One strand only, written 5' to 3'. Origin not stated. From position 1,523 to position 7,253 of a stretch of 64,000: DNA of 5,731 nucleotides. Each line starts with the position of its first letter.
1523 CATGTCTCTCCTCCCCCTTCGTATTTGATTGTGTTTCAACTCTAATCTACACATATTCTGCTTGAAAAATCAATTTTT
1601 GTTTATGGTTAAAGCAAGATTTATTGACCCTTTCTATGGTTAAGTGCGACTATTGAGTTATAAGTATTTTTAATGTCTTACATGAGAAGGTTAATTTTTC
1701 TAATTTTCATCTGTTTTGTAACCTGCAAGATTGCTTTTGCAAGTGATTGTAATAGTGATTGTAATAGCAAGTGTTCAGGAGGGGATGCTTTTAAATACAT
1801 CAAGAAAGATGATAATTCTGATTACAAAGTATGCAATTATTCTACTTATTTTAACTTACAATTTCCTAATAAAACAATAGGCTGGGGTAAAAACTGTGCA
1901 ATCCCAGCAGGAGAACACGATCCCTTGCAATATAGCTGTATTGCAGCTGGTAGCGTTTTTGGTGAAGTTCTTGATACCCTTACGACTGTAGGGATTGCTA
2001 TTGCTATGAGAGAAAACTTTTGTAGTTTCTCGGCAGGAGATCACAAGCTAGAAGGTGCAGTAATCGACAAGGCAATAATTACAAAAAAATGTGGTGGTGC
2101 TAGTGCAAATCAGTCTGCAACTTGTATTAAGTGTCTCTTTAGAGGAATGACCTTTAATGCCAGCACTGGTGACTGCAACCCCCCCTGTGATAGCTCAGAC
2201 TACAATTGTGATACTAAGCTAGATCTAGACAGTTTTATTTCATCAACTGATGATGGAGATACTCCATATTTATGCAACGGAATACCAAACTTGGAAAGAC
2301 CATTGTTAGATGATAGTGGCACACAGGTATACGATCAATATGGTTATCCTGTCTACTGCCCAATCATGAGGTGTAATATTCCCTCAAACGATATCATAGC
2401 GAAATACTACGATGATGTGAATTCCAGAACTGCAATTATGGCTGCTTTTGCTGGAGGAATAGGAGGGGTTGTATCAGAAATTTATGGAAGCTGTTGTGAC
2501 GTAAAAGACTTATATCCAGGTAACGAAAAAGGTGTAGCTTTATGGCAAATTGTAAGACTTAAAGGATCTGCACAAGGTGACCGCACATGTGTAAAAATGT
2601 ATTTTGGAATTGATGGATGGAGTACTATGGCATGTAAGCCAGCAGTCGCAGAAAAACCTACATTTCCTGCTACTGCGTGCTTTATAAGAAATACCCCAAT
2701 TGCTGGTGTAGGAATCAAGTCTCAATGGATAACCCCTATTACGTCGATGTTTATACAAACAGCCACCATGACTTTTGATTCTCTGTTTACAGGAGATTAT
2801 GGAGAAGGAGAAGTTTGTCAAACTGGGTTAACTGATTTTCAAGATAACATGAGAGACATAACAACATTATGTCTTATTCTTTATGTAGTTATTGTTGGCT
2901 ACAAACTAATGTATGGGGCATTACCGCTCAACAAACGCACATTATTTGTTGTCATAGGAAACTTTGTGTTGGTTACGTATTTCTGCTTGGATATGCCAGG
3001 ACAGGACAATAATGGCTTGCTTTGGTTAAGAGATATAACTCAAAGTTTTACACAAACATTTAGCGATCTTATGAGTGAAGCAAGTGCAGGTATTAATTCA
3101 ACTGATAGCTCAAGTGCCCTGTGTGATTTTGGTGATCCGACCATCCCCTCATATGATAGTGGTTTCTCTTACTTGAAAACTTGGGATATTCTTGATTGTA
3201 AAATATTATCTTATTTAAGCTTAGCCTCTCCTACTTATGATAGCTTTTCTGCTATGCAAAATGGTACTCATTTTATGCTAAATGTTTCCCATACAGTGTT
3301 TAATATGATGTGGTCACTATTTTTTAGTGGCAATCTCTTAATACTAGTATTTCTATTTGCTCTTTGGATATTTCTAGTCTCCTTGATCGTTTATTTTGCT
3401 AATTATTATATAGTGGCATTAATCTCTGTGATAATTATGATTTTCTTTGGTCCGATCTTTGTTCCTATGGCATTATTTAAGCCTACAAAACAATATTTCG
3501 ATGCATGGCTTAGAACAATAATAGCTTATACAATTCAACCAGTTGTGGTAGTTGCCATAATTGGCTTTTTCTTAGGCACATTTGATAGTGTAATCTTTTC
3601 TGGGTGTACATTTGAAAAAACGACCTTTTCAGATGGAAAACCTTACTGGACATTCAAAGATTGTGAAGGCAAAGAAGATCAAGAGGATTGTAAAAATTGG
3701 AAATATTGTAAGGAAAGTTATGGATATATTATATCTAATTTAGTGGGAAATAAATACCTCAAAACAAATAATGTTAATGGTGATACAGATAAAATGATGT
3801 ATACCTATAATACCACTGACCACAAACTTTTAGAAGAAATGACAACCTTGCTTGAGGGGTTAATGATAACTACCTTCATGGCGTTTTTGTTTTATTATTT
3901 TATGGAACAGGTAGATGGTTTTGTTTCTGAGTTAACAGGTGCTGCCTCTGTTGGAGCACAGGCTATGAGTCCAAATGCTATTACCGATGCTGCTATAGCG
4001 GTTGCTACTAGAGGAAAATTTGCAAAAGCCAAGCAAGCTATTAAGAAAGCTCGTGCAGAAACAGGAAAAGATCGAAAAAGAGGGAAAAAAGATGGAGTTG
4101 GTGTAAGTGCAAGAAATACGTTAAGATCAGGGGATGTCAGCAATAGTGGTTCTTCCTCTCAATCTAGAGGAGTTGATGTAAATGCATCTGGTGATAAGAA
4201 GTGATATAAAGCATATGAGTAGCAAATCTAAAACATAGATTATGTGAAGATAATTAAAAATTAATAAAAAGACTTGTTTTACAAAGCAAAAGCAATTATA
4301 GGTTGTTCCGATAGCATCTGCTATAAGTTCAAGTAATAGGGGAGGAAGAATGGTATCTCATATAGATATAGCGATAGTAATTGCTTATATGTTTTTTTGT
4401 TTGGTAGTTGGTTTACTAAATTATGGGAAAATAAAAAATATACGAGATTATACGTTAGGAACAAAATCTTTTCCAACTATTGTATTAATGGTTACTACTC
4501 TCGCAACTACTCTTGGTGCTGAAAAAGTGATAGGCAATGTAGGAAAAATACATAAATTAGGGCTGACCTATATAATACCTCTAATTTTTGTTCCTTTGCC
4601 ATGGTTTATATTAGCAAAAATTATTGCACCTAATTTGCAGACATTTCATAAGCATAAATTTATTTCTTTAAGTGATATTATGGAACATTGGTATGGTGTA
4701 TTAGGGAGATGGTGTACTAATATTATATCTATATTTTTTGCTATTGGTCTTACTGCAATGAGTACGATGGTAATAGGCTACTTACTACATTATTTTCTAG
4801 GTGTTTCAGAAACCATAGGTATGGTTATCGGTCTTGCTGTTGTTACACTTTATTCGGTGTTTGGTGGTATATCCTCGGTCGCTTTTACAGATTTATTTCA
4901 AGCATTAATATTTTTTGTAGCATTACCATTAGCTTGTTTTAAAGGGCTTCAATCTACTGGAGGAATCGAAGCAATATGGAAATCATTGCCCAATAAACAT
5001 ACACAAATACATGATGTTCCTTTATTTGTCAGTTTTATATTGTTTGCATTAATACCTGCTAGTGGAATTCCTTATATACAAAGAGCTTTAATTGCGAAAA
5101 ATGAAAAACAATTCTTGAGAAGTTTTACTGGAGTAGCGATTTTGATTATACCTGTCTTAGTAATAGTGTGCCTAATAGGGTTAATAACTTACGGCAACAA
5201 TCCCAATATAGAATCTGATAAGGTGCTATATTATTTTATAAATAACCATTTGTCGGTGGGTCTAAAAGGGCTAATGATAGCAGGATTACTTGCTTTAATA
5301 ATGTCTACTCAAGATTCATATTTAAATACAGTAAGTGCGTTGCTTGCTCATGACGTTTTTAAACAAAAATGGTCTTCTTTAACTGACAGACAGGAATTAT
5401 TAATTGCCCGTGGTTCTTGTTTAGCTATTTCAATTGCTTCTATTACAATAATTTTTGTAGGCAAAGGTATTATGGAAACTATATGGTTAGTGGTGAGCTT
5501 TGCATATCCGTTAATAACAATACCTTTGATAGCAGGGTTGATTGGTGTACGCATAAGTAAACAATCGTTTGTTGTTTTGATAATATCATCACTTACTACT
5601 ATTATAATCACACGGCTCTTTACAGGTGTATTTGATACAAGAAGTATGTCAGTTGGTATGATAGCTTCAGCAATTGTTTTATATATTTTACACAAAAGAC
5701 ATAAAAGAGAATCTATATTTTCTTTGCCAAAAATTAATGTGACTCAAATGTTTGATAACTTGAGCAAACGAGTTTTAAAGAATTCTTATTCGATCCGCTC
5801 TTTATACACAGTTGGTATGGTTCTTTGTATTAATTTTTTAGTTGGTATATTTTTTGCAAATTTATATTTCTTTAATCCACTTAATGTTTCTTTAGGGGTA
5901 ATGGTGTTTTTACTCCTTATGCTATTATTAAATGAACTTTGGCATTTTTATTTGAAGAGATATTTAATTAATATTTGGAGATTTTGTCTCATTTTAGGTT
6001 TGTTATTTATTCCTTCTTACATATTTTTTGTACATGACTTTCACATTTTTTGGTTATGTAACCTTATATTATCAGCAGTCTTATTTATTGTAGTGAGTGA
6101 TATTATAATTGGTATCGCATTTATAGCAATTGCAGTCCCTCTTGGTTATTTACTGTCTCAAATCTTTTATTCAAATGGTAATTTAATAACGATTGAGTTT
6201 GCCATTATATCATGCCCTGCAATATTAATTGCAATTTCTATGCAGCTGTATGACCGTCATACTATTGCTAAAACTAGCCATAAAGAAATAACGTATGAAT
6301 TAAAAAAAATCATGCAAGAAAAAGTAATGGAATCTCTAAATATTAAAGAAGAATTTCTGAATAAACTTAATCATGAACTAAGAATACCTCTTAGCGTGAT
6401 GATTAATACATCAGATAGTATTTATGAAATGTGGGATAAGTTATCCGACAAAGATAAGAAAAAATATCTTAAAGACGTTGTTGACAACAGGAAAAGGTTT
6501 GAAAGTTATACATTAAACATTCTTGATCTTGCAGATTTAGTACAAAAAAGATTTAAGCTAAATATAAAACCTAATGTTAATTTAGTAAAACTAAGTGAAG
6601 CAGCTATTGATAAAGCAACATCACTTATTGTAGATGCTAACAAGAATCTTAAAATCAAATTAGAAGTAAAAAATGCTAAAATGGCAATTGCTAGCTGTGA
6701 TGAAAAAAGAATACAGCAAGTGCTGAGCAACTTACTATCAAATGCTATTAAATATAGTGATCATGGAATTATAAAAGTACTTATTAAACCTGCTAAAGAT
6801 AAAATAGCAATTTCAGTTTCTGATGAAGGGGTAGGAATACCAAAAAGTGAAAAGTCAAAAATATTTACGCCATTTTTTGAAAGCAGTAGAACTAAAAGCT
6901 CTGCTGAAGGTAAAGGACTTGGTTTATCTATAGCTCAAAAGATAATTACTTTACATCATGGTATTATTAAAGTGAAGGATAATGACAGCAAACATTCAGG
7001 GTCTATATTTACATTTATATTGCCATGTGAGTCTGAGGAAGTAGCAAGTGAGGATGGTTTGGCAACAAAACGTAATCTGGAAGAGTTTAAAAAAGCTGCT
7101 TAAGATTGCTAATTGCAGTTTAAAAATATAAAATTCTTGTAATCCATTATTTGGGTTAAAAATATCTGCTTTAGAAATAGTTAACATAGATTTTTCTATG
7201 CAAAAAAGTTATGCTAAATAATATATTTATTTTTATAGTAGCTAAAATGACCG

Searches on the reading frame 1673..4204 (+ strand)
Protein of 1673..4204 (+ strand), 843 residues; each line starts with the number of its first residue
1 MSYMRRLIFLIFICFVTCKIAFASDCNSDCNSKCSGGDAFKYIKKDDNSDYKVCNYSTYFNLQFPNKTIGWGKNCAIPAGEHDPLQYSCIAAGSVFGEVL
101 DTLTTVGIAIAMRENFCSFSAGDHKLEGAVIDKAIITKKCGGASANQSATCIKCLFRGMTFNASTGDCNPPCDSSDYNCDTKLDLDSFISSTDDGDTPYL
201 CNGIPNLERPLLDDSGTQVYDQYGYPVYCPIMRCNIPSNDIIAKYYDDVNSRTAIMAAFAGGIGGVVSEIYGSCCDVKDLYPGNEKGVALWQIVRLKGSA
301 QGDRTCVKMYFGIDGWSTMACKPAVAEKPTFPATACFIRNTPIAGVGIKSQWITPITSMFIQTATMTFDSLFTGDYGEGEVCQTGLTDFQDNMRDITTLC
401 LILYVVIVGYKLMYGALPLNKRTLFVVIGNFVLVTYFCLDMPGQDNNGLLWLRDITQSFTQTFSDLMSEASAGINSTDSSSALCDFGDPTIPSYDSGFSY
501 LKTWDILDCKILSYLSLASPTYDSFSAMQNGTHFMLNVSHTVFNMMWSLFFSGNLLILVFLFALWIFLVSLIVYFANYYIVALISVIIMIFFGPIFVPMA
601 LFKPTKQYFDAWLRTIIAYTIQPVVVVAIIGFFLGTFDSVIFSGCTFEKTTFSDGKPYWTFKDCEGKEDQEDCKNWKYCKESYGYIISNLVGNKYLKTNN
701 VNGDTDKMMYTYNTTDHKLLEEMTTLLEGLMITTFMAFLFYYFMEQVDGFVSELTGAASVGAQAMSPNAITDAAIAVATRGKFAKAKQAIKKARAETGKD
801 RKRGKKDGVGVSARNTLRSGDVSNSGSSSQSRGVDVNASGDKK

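Call 38: search_protein_families(library=pfam, proteins=[window:1673-4204:+], max_evalue=0.00001)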
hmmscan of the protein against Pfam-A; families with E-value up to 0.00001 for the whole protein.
window:1673-4204:+ (843 aa): 1 family
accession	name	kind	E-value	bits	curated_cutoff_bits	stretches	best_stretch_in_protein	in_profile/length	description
PF04610.19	TrbL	-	1.6e-21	77.5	25.9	1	528-642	78-185/215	TrbL/VirB6 plasmid conjugal transfer protein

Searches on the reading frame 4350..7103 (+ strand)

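Call 38: search_protein_families(library=pfam, proteins=[window:4350-7103:+], max_evalue=0.00001)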
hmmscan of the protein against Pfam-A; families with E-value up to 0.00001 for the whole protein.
window:4350-7103:+ (917 aa): 3 families
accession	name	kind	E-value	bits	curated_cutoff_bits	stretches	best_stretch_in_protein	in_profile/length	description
PF02518.31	HATPase_c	-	2.3e-26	92.8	26.4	1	784-893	2-109/111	Histidine kinase-, DNA gyrase B-, and HSP90-like ATPase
PF00474.23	SSF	-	6.9e-20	71.7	22.8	1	34-388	1-376/406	Sodium:solute symporter family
PF00512.31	HisKA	-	3e-06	27.6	26.9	1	666-730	2-63/66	His Kinase A (phospho-acceptor) domain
